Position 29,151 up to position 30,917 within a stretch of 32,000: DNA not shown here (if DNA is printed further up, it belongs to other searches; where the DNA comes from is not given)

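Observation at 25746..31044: Four-gene nuclease-rich operon: candidate undescribed composite defence system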

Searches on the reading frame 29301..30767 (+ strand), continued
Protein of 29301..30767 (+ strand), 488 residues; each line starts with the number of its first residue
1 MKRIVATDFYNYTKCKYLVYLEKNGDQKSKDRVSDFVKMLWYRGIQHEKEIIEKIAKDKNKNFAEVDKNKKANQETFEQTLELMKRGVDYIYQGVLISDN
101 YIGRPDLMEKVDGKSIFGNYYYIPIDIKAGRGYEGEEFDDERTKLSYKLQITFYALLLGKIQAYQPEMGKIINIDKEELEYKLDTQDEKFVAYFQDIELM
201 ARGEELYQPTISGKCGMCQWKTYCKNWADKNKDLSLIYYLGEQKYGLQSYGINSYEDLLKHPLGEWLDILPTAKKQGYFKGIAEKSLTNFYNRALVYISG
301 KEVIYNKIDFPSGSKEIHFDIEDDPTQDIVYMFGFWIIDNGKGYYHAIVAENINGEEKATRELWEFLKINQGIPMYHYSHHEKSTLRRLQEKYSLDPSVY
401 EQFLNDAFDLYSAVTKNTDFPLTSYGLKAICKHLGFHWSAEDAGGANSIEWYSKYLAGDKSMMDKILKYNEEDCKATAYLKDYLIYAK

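Call 37: find_encoding_contigs(protein=P0010, flank=7000, max_places=2)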
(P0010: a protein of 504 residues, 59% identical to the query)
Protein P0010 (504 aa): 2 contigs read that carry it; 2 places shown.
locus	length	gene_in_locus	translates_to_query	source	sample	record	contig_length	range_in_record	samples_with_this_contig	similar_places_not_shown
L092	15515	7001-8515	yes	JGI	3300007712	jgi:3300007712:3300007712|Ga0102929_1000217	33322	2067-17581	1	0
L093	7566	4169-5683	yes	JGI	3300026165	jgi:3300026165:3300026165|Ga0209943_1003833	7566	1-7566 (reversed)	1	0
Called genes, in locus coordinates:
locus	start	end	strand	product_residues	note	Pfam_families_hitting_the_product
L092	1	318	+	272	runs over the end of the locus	PF01734:Patatin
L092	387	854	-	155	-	PF03449:GreA_GreB_N, PF01272:GreA_GreB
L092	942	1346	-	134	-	PF00581:Rhodanese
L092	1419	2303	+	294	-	PF00483:NTP_transferase, PF12804:NTP_transf_3 (faint)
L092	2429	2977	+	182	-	PF06725:3D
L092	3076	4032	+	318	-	PF01380:SIS, PF10432:bact-PGI_C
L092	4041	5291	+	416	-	PF13200:DUF4015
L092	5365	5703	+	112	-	-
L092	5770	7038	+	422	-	PF05496:RuvB_N, PF00158:Sigma54_activat (faint), PF13173:AAA_14, PF20720:nSTAND3 (weak), PF00004:AAA, PF07728:AAA_5, PF16193:AAA_assoc_2, PF12002:MgsA_C, +3 more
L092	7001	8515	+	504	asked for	PF12705:PDDEXK_1, PF13482:RNase_H_2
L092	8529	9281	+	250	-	PF12705:PDDEXK_1, PF01930:Cas_Cas4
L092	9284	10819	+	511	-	PF01564:Spermine_synth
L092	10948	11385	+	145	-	PF01161:PBP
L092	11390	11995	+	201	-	PF03167:UDG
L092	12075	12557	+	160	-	-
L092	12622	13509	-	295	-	PF17210:SdrD_B (weak), PF17802:SpaA, PF13620:CarboxypepD_reg (weak)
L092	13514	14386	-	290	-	PF06030:WxLIP_PGBD (weak)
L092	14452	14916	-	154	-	-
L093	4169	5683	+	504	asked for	PF12705:PDDEXK_1, PF13482:RNase_H_2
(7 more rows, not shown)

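Call 44: search_protein_families(library=padloc, proteins=[L004:6400-9972:+, L001:6635-8560:+, L001:8563-10008:+, L001:11472-12383:+, L007:5167-6090:+, L004:11467-12249:+, L075:3320-6343:+, L075:6348-7991:+, L001:12865-13638:+], max_evalue=0.001)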
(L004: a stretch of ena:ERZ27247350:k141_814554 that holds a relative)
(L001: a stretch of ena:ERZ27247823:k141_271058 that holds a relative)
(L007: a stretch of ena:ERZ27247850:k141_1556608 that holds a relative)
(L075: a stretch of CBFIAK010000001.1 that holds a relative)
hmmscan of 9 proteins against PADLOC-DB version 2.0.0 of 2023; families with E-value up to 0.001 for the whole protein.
L004:6400-9972:+ (1190 aa): 6 families
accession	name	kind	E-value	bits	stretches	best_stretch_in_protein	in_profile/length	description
PDLC05009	PDC-S37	-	1.8e-73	246.1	2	640-1175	815-1327/1550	-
PDLC02194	Hhe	-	6.2e-39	131.1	2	740-1173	1345-1767/1911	-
PDLC03924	MkoC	-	2.2e-25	87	1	773-1059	669-963/1136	-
PDLC03920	MkoA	-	4.4e-25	86.2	1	307-1037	619-1069/1112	-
PDLC03921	MkoA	-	2.2e-24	83.3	2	770-1036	1292-1559/1607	-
PDLC04140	mad8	-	1.7e-06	25.8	1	319-368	28-80/314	mads_8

L001:6635-8560:+ (641 aa): 54 families (the best 25 are shown)
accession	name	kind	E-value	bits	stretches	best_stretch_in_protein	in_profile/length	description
PDLC03034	MTase_I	-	2.8e-185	615.4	1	59-640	54-669/672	Type I methyltransferase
PDLC03318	MTase_II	-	1e-74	250.2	1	157-606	161-668/723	Type II methyltransferase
PDLC03021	MTase_I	-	2.2e-46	156.7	2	263-415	105-263/491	Type I methyltransferase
PDLC03030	MTase_I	-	6.1e-44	148.5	2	211-564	210-585/670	Type I methyltransferase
PDLC03018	MTase_I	-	2.3e-43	146.6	2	60-391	22-379/749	Type I methyltransferase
PDLC03218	MTase_II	-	4.9e-40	135.6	1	210-567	145-486/532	Type II methyltransferase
PDLC04134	mad2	-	1.1e-33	114.8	1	87-634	29-490/492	mads_2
PDLC03026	MTase_I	-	9e-32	108.8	2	245-372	65-198/487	Type I methyltransferase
PDLC03025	MTase_I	-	5.8e-27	92.6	2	267-401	106-243/569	Type I methyltransferase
PDLC03624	REase_MTase_IIG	-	4.9e-21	72.4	1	286-567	384-652/1271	Type IIG restriction enzyme-methyltransferase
PDLC03317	MTase_II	-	1.1e-20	71.6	1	280-584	257-547/831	Type II methyltransferase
PDLC03031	MTase_I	-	1.1e-20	71.5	2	286-408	145-267/834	Type I methyltransferase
PDLC03022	MTase_I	-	7.3e-20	68.9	1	274-563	136-407/857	Type I methyltransferase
PDLC03357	MTase_II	-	5.1e-19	66.1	2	441-566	211-338/620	Type II methyltransferase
PDLC03311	MTase_II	-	1.8e-17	61.2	1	452-563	101-209/464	Type II methyltransferase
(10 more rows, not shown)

L001:8563-10008:+ (481 aa): 67 families (the best 25 are shown)
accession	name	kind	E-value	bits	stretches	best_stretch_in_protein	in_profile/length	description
PDLC03100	Specificity_I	-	2.4e-28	97.7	2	42-227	191-380/392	Type I specificity subunit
PDLC03120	Specificity_I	-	2.3e-27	94.3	2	244-451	11-223/515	Type I specificity subunit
PDLC04137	mad5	-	3.6e-27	93.6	1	50-445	6-382/392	mads_5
PDLC03105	Specificity_I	-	1.6e-26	91.8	2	70-222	261-414/448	Type I specificity subunit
PDLC03086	Specificity_I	-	1.6e-26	91.3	2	56-226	17-190/458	Type I specificity subunit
PDLC03069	Specificity_I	-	5.7e-25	86.2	2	50-226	193-374/387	Type I specificity subunit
PDLC03197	Specificity_I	-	1.5e-24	84.6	1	111-466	96-454/459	Type I specificity subunit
PDLC03108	Specificity_I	-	4.6e-24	83.5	2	57-228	251-427/452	Type I specificity subunit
PDLC03068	Specificity_I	-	9.2e-24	82.3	2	69-201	24-157/403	Type I specificity subunit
PDLC03168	Specificity_I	-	4e-23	80.6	2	56-225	11-177/459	Type I specificity subunit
PDLC03181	Specificity_I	-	4.6e-23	79.6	2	220-468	201-450/454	Type I specificity subunit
PDLC03087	Specificity_I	-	1.8e-22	77.9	2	64-201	29-172/418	Type I specificity subunit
PDLC03179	Specificity_I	-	3.4e-22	77.1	2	66-225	413-574/589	Type I specificity subunit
PDLC03095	Specificity_I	-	2.9e-21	73.7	1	12-227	242-456/473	Type I specificity subunit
PDLC03169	Specificity_I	-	3.5e-21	74.1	2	52-201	226-377/461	Type I specificity subunit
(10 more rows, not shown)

L001:11472-12383:+ (303 aa): 5 families
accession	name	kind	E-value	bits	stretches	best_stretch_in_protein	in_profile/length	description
PDLC04946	PDC-S18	-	6.6e-95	316.2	1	2-301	22-322/365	-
PDLC04945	PDC-S18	-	3.2e-74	248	1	1-299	1-301/302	-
PDLC04944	PDC-S18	-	3.4e-10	37.8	1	10-251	11-256/307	-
PDLC04916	PDC-S11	-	7.4e-09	33.1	1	3-90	7-95/358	-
PDLC04915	PDC-S11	-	6e-06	23.8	1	1-85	1-94/379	-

L007:5167-6090:+ (307 aa): 3 families
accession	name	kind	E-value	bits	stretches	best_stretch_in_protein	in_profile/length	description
PDLC04945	PDC-S18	-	1.1e-125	416.9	1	1-303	1-301/302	-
PDLC04946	PDC-S18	-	8.4e-61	204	1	2-305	22-322/365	-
PDLC04944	PDC-S18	-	1.4e-10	39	1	3-305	4-303/307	-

L004:11467-12249:+ (260 aa): 0 families

L075:3320-6343:+ (1007 aa): 49 families (the best 25 are shown)
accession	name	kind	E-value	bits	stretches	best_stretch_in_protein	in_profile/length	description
PDLC03604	REase_MTase_IIG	-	0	1176.9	1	3-997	9-1008/1011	Type IIG restriction enzyme-methyltransferase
PDLC03335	MTase_II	-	3.8e-65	218.7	2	532-931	191-580/607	Type II methyltransferase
PDLC03629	REase_MTase_IIG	-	6.5e-56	187.8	1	376-938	431-981/1182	Type IIG restriction enzyme-methyltransferase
PDLC03612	REase_MTase_IIG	-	1.3e-38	130.9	2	519-976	785-1233/1247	Type IIG restriction enzyme-methyltransferase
PDLC02643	DrmMI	-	2.6e-31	106.4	2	353-467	560-699/1347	DrmMI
PDLC03609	REase_MTase_IIG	-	2.9e-30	102.8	1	378-865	434-876/1066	Type IIG restriction enzyme-methyltransferase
PDLC03248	MTase_II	-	2.1e-26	90.8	2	516-701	65-251/521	Type II methyltransferase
PDLC03226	MTase_II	-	4e-26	89.8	2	676-956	294-558/579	Type II methyltransferase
PDLC02529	PglX|PglXI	-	4.2e-24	82.3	2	352-650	203-467/1189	PglX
PDLC03250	MTase_II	-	2.1e-23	80.9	1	229-993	67-768/775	Type II methyltransferase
PDLC03313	MTase_II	-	2.4e-23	80.5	1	527-732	135-350/563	Type II methyltransferase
PDLC03245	MTase_II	-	4.1e-22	76.5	2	536-976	158-571/577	Type II methyltransferase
PDLC02638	DrmMI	-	4.8e-22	76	2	349-478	555-706/935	DrmMI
PDLC03630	REase_MTase_IIG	-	5.9e-18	62.1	1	536-817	605-912/1100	Type IIG restriction enzyme-methyltransferase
PDLC03601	REase_MTase_IIG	-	1.1e-17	61.2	1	530-658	667-788/1110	Type IIG restriction enzyme-methyltransferase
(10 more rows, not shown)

L075:6348-7991:+ (547 aa): 27 families (the best 25 are shown)
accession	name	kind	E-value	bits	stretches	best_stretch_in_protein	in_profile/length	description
PDLC03267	MTase_II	-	4.3e-209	693.9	1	6-545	5-538/539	Type II methyltransferase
PDLC03301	MTase_II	-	4e-72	241.7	1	5-490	65-541/604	Type II methyltransferase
PDLC03331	MTase_II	-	1.6e-24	84.6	1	10-480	25-485/541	Type II methyltransferase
PDLC03248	MTase_II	-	2.3e-22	77.4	1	15-323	10-309/521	Type II methyltransferase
PDLC03335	MTase_II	-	8.6e-20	68.9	1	11-314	76-385/607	Type II methyltransferase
PDLC03366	MTase_II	-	1.2e-18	65.2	1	10-490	18-493/568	Type II methyltransferase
PDLC03222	MTase_II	-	1.3e-17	61.6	1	9-490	126-586/602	Type II methyltransferase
PDLC03226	MTase_II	-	7.5e-17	59.1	1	4-214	6-226/579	Type II methyltransferase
PDLC03258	MTase_II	-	6.7e-16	56.4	1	8-225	16-203/366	Type II methyltransferase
PDLC04134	mad2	-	1.1e-15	55.5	1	13-225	269-446/492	mads_2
PDLC03348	MTase_II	-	3.8e-15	53.4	1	10-318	216-540/727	Type II methyltransferase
PDLC03313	MTase_II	-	3e-14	50.4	1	10-316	18-353/563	Type II methyltransferase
PDLC03338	MTase_II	-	1.3e-13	48.5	1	11-230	126-356/604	Type II methyltransferase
PDLC03719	oMTase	-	5.5e-13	46.7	1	5-225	16-213/387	orphan methyltransferase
PDLC03328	MTase_II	-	1.2e-12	45.1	1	34-397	54-403/587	Type II methyltransferase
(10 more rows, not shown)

L001:12865-13638:+ (257 aa): 0 families

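Call 58: search_solved_structures(query=window:29301-30767:+, max_evalue=0.01)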
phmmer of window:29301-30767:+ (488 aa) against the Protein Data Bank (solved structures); distinct sequences matched with E-value up to 0.01: 0.

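Call 65: search_protein_families(library=pfam, proteins=[L026:1756-6492:+, L077:3561-7283:+, L068:4385-7753:+, L048:3535-7320:+, L048:640-3513:+, L017:9502-10197:+, L017:10227-11615:+, L081:6152-7933:+, L083:295-2106:+, L062:6152-7900:+], max_evalue=0.0001)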
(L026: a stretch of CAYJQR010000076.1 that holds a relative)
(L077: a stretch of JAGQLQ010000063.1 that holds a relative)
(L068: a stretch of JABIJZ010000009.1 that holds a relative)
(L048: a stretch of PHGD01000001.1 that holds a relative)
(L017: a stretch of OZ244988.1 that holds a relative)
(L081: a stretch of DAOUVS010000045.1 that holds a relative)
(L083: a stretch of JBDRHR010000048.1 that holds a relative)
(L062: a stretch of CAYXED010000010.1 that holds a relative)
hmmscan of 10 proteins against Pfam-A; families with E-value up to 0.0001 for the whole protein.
L026:1756-6492:+ (1578 aa): 5 families
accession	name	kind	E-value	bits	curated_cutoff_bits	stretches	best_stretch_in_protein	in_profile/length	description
PF18741.7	MTES_1575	-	4.6e-30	104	38.2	1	1464-1558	1-96/96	REase_MTES_1575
PF13086.12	AAA_11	-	1.7e-16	61.2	27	2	1138-1187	204-253/257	AAA domain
PF13087.12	AAA_12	-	2.2e-15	57.2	27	1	1215-1405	9-193/195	AAA domain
PF13245.12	AAA_19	-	1.2e-08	35.6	25.1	0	255-314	4-62/134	AAA domain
PF13604.12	AAA_30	-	1.5e-05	25.3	27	0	250-310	4-66/191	AAA domain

L077:3561-7283:+ (1240 aa): 4 families
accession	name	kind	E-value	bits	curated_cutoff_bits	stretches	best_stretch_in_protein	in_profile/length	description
PF00176.29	SNF2-rel_dom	-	7.6e-26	91.3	24.9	1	74-310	19-251/290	SNF2-related domain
PF00271.37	Helicase_C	-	3.3e-18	66.4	23.5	1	377-483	6-109/110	Helicase conserved C-terminal domain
PF04851.21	ResIII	-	8.2e-12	45.8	22.5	1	78-215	29-163/164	Type III restriction enzyme, res subunit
PF00270.35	DEAD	-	5e-09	36.5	26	1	77-217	19-163/167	DEAD/DEAH box helicase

L068:4385-7753:+ (1122 aa): 4 families
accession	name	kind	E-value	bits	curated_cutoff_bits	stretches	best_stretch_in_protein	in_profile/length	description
PF18135.7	Type_ISP_C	-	9.1e-69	232.6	25.9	1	768-1117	1-341/342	Type ISP C-terminal specificity domain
PF02384.22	N6_Mtase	-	3.7e-10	40.1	20.4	1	377-657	5-203/311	N-6 DNA Methylase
PF07669.17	Eco57I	-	1.6e-09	38.5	25.3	1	490-664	6-162/171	Eco57I restriction-modification methylase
PF20473.4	MmeI_Mtase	-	1.9e-08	34.3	27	1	432-656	20-216/259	MmeI, DNA-methyltransferase domain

L048:3535-7320:+ (1261 aa): 3 families
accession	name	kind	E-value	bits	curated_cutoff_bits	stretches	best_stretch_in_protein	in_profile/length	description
PF07669.17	Eco57I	-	1.3e-20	74.7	25.3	1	540-819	1-139/171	Eco57I restriction-modification methylase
PF20466.3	MmeI_TRD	-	1.2e-13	51.4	27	1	905-1090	23-206/207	MmeI, target recognition domain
PF20473.4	MmeI_Mtase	-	3.6e-13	49.7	27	1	753-852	136-236/259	MmeI, DNA-methyltransferase domain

L048:640-3513:+ (957 aa): 4 families
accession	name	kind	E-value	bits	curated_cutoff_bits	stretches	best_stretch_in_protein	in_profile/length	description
PF00271.37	Helicase_C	-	2.8e-16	60.2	23.5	1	484-588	13-110/110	Helicase conserved C-terminal domain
PF00176.29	SNF2-rel_dom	-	7.2e-16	58.6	24.9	1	111-288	9-181/290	SNF2-related domain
PF00270.35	DEAD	-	2.8e-09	37.4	26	1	120-275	16-164/167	DEAD/DEAH box helicase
PF04851.21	ResIII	-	3.3e-09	37.3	22.5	1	102-271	4-163/164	Type III restriction enzyme, res subunit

L017:9502-10197:+ (231 aa): 2 families
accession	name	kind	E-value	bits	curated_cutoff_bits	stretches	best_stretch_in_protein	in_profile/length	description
PF00072.30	Response_reg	-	3.8e-31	108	30.2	1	5-117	1-111/111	Response regulator receiver domain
PF00486.34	Trans_reg_C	-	3.1e-26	91.7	26.2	1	150-225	1-77/77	Transcriptional regulatory protein, C terminal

L017:10227-11615:+ (462 aa): 6 families
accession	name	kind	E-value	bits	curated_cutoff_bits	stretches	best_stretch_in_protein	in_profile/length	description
PF02518.31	HATPase_c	-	1.1e-30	106.8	26.4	1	341-451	2-110/111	Histidine kinase-, DNA gyrase B-, and HSP90-like ATPase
PF00512.31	HisKA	-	1.7e-20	73.3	26.9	1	229-295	2-66/66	His Kinase A (phospho-acceptor) domain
PF00989.32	PAS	-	3.5e-11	43.6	22.6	1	114-193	4-87/113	PAS fold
PF13426.13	PAS_9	-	2.3e-07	31.5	27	1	128-221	8-103/103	PAS domain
PF08448.16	PAS_4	-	3e-07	31.1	23.1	1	120-224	4-110/110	PAS fold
PF12860.13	PAS_7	-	1.8e-06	28.5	27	1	120-226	4-114/115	PAS fold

L081:6152-7933:+ (593 aa): 1 family
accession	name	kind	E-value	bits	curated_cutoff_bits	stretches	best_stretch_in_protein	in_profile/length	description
PF19614.4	DUF6119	-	5.1e-34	118.2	27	1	24-550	7-487/524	Family of unknown function (DUF6119)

L083:295-2106:+ (603 aa): 3 families
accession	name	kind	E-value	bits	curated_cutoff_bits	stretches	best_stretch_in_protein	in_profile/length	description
PF21247.3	Fic-like_C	-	6e-28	97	27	2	419-476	3-61/64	Filamentation induced by cAMP protein Fic-like, C-terminal domain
PF04326.19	SLFN_AlbA_2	-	1.1e-20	74.7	25.3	1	24-133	3-114/118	Schlafen, AlbA_2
PF16548.10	FlgT_N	-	1.8e-05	25.6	28.8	0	511-541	16-46/87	Flagellar assembly protein T, N-terminal domain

L062:6152-7900:+ (582 aa): 7 families
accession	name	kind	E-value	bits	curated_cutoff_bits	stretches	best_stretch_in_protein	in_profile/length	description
PF13424.12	TPR_12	-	5.5e-27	94.2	30.1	4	343-413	3-75/77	Tetratricopeptide repeat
PF07719.23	TPR_2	-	2e-15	56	27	0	463-493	1-31/34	Tetratricopeptide repeat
PF13374.12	TPR_10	-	3e-11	43.4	27.5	0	383-415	2-34/42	Tetratricopeptide repeat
PF17874.7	TPR_MalT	-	3.7e-07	30.2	45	1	335-561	32-258/336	MalT-like TPR region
PF14938.12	SNAP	-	4e-07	30.2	25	1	357-495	49-180/282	Soluble NSF attachment protein, SNAP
PF24885.1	TPR_NPHP3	-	1e-05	25.5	100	0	321-413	79-171/239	Nephrocystin-3 TPR domain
PF00515.34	TPR_1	-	6.4e-05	23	27.8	0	358-375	16-33/34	Tetratricopeptide repeat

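Call 67: search_protein_families(library=phrogs, proteins=[window:29301-30767:+], max_evalue=0.01)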
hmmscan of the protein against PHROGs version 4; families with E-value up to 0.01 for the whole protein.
window:29301-30767:+ (488 aa): 0 families

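Call 70: find_related_loci(query=A1, collection=viral_contigs, flank=8000)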
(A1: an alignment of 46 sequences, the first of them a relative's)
Query A1 (488 aa) in viral_contigs; peptide patterns used: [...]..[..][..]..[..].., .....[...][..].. (x = any residue, [..] = any of these).
31 stretches matched a pattern; 2 encode a relative of the query (tblastn E <= 1e-3); 2 distinct loci.
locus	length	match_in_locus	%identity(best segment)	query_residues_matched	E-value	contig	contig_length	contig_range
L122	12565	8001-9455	30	4-484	1e-60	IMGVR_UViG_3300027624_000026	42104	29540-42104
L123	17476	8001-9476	33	1-484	2e-68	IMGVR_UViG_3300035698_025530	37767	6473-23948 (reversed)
